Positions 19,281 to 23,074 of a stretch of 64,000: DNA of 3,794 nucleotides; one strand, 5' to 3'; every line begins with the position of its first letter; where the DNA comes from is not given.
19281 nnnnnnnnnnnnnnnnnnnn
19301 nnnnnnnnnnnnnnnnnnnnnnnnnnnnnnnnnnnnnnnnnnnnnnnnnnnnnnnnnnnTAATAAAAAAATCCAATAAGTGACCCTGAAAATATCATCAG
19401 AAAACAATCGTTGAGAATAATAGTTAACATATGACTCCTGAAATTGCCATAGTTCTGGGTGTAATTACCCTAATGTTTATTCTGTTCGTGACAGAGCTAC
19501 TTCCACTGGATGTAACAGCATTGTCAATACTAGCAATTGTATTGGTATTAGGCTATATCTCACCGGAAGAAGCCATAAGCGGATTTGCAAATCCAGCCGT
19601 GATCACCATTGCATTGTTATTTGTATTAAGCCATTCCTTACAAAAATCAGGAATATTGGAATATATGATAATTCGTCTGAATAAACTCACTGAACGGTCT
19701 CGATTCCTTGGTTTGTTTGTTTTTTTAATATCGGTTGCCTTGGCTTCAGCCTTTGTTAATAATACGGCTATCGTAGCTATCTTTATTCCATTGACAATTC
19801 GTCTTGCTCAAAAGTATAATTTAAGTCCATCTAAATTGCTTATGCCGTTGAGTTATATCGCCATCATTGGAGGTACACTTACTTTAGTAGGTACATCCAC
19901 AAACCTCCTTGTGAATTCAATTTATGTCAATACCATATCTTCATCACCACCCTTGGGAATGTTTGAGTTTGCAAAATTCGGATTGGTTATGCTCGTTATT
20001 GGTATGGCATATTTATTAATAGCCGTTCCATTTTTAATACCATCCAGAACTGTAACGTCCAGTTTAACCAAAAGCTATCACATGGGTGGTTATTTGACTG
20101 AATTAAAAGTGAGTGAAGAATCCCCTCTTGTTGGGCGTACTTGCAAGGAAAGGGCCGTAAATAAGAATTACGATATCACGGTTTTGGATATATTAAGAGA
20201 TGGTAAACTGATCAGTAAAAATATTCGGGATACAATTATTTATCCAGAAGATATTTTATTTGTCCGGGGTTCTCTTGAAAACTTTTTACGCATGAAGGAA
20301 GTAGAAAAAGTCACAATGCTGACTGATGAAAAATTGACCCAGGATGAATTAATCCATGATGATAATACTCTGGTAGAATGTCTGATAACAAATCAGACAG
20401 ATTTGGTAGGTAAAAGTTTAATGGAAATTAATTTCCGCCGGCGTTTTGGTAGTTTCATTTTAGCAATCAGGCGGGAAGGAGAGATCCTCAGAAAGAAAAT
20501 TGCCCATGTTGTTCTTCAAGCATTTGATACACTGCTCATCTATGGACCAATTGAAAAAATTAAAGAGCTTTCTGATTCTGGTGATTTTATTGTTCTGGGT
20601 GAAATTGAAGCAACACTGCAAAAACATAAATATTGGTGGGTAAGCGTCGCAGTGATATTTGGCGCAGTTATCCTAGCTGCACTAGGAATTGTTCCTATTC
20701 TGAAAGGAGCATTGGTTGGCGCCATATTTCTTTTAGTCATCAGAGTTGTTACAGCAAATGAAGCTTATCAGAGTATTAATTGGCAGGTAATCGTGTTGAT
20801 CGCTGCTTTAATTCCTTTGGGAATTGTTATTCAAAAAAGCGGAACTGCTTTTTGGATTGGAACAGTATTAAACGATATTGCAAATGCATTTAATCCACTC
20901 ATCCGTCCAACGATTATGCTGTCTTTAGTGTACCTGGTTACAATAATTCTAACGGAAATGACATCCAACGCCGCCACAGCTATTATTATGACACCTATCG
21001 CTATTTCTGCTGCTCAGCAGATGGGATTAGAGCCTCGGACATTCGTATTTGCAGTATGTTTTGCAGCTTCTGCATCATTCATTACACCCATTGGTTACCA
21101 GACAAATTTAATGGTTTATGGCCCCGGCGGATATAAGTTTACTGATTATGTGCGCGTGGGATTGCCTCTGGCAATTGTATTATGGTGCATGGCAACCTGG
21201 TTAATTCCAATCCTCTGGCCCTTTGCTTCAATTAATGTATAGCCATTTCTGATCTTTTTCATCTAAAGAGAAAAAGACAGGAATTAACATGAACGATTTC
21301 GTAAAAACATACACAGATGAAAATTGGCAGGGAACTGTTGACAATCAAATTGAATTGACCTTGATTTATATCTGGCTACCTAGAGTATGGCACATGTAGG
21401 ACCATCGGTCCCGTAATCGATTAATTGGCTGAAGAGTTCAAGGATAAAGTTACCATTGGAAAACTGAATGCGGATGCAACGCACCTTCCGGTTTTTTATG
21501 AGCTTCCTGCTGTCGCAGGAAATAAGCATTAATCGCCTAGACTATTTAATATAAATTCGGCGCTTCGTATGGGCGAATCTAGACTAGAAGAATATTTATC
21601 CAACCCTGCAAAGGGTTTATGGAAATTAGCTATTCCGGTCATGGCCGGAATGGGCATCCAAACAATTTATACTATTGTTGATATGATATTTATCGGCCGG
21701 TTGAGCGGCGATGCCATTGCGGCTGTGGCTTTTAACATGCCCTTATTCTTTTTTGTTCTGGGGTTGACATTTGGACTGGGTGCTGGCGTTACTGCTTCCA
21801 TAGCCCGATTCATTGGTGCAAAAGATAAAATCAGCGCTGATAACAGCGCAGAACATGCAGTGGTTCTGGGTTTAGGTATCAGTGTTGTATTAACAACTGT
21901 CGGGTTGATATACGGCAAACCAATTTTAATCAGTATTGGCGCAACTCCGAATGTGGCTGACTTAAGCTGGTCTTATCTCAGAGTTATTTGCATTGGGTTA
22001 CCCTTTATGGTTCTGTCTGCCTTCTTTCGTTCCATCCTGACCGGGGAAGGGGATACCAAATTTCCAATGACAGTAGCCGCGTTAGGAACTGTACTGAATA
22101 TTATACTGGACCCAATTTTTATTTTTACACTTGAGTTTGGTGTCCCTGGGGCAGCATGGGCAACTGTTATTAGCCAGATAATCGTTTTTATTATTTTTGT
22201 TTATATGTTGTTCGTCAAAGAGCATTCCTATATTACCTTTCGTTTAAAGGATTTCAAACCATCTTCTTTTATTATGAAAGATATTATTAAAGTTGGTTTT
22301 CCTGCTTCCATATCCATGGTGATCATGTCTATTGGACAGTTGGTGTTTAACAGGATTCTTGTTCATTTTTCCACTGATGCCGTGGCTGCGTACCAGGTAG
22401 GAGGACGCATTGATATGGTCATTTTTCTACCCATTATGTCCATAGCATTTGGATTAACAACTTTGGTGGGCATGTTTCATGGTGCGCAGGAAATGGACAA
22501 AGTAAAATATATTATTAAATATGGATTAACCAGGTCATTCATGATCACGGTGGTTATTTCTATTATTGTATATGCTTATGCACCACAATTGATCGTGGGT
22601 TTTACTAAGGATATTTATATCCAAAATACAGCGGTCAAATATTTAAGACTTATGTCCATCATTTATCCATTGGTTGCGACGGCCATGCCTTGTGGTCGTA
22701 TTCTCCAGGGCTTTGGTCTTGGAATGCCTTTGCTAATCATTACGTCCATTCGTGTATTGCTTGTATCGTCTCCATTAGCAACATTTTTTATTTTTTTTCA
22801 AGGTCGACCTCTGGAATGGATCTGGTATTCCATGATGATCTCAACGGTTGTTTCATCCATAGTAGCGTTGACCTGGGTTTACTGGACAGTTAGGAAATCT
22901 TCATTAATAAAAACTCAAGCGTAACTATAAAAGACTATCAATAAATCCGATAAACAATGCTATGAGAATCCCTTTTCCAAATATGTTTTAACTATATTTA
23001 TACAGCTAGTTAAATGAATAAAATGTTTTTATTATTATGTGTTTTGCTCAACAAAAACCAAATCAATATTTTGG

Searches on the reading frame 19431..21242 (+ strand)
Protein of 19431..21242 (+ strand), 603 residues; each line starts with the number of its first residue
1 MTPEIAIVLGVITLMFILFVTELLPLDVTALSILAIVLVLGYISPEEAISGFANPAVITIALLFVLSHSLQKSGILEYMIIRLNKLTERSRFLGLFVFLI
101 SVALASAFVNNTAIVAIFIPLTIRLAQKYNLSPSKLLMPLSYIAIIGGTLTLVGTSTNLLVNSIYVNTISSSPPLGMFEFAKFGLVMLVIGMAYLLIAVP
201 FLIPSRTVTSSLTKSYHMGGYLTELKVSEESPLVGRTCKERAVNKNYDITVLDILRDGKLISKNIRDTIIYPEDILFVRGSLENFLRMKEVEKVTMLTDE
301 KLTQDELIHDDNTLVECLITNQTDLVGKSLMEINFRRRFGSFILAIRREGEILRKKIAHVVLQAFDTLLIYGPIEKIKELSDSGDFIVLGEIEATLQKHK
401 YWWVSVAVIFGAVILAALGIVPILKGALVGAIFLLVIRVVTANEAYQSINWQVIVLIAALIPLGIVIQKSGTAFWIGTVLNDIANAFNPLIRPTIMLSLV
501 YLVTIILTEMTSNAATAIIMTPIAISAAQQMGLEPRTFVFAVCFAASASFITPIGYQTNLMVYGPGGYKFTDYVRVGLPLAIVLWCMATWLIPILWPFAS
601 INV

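Call 14: search_protein_families(library=pfam, proteins=[window:19431-21242:+], max_evalue=0.001)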
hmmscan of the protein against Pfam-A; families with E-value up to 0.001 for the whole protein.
window:19431-21242:+ (603 aa): 4 families
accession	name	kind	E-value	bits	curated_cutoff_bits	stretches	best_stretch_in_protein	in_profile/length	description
PF03600.22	CitMHS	-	1.8e-80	271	31.9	2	16-542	1-335/336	Citrate transporter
PF02080.26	TrkA_C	-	3.9e-23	81.6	27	2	315-381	2-67/71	TrkA-C domain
PF00939.25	Na_sulph_symp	-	5.7e-23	82.1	27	2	427-597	297-467/472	Sodium:sulfate symporter transmembrane region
PF06808.19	DctM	-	0.00048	19.5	23.8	1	397-558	208-375/413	Tripartite ATP-independent periplasmic transporter, DctM component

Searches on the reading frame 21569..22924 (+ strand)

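Call 14: search_protein_families(library=pfam, proteins=[window:21569-22924:+], max_evalue=0.001)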
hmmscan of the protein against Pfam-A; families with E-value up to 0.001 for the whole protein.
window:21569-22924:+ (451 aa): 1 family
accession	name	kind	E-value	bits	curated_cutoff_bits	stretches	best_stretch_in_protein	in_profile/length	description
PF01554.23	MatE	-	1.7e-56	190.8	24.9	2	23-183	1-161/161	MatE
